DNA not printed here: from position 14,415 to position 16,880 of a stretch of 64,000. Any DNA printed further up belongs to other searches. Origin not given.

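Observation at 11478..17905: A sugar-type ABC importer operon whose only enzyme is an ADP-ribosylglycohydrolase-family fusion protein, followed by an MFS transporter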

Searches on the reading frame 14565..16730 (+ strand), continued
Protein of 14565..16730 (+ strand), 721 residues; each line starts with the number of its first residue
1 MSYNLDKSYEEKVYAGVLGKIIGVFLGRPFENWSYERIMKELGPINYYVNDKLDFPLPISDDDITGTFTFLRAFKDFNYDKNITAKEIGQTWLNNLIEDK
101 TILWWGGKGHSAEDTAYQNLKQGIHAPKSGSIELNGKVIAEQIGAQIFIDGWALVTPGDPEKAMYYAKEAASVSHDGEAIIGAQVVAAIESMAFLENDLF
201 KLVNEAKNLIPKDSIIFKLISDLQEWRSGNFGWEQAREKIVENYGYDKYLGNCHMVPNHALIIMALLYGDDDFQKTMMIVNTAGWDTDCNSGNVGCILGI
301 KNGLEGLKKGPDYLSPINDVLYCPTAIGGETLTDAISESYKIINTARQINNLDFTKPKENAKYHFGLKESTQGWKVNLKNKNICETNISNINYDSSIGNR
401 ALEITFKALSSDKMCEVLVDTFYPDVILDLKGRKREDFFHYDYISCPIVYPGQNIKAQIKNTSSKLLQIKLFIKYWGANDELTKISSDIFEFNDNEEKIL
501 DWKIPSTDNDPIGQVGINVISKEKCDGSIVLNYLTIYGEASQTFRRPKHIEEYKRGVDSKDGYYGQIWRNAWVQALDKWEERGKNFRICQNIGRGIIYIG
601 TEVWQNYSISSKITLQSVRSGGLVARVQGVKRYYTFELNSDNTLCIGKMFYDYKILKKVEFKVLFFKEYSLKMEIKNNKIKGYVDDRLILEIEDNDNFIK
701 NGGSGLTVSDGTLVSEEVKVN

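Call 57: search_solved_structures(query=L006:12167-13150:+, max_evalue=1e-20)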
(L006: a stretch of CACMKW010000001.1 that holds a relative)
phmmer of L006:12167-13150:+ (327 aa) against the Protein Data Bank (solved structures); distinct sequences matched with E-value up to 1e-20: 9.
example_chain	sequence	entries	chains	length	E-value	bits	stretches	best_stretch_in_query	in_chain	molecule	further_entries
1pyf_A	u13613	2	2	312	3.4e-35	124.9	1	1-314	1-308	IolS protein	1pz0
1ynp_A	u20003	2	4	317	2.8e-32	115.3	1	1-211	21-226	oxidoreductase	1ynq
1pz1_A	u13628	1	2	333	5.8e-28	101.1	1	2-292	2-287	General stress protein 69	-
3n2t_A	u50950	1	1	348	2.8e-23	85.7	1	8-287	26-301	Putative oxidoreductase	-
3uyi_A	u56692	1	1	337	2.1e-21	79.6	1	5-296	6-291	Perakine reductase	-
3v0s_A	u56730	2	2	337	7.5e-21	77.7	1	5-296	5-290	Perakine reductase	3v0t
3v0u_A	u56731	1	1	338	7.5e-21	77.7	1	5-296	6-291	Perakine reductase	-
7ej1_A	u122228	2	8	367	8.6e-21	77.5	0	3-314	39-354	Voltage-gated potassium channel subunit beta-2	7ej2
7wf3_C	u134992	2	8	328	8.8e-21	77.5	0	3-302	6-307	Voltage-gated potassium channel subunit beta-2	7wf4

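Call 72: list_cluster_members(proteins=[window:14565-16727:+, window:11478-12800:+, window:2518-3771:-])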
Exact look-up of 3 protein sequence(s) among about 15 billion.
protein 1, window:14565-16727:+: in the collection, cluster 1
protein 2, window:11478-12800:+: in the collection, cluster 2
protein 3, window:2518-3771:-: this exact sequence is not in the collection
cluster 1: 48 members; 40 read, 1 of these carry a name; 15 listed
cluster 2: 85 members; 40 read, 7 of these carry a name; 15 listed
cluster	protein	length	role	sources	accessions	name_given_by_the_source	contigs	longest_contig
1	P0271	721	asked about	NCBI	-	-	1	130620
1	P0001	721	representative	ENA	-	-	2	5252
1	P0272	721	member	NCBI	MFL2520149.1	MAG: ADP-ribosylglycohydrolase family protein [Alphaproteobacteria bacterium]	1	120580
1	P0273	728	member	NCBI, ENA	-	-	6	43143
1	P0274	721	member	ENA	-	-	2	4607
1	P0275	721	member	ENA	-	-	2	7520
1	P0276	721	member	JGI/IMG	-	-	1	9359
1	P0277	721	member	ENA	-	-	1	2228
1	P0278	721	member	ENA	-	-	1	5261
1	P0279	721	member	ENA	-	-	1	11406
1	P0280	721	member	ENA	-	-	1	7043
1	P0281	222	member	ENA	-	-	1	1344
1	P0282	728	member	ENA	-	-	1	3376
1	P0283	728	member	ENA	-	-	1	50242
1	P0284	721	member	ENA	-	-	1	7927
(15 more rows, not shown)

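Call 84: find_encoding_contigs(protein=P0273, flank=8000, max_places=4)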
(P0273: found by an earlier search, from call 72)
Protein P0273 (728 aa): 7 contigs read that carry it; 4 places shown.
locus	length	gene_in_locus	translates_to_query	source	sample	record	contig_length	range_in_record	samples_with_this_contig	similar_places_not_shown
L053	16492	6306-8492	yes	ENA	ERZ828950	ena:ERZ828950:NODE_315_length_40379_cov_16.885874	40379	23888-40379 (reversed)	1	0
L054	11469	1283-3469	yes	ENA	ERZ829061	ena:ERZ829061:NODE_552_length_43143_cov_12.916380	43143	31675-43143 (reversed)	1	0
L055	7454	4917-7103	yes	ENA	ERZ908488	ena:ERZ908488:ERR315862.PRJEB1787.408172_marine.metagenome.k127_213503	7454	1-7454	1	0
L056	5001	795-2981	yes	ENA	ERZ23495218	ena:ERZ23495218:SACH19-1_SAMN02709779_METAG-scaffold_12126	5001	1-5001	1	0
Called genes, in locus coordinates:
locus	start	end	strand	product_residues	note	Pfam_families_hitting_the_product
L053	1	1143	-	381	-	?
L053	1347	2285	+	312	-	PF00005:ABC_tran, PF13304:AAA_21 (faint), PF16326:ABC_tran_CTD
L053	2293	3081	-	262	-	PF03328:HpcH_HpaI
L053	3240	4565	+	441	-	PF01547:SBP_bac_1, PF13416:SBP_bac_8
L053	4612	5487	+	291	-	PF00528:BPD_transp_1 (weak)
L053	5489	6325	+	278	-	PF00528:BPD_transp_1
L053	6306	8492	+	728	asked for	PF03747:ADP_ribosyl_GH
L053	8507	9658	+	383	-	PF07690:MFS_1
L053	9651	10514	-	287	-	PF14497:GST_C_3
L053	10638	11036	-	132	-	-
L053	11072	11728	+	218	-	PF00043:GST_C (weak), PF14497:GST_C_3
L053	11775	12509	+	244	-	PF03740:PdxJ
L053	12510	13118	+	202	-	PF01810:LysE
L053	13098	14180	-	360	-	PF01244:Peptidase_M19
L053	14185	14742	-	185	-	PF00160:Pro_isomerase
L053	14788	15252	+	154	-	PF14588:YjgF_endoribonc, PF01042:Ribonuc_L-PSP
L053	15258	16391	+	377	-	PF04339:FemAB_like, PF13480:Acetyltransf_6 (weak)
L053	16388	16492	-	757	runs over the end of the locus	PF02861:Clp_N, PF00910:RNA_helicase (faint), PF00004:AAA, PF17871:AAA_lid_9, PF00004:AAA, PF07724:AAA_2, PF07728:AAA_5, PF10431:ClpB_D2-small, +11 more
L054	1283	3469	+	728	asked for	PF03747:ADP_ribosyl_GH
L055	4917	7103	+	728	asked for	PF03747:ADP_ribosyl_GH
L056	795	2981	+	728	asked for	PF03747:ADP_ribosyl_GH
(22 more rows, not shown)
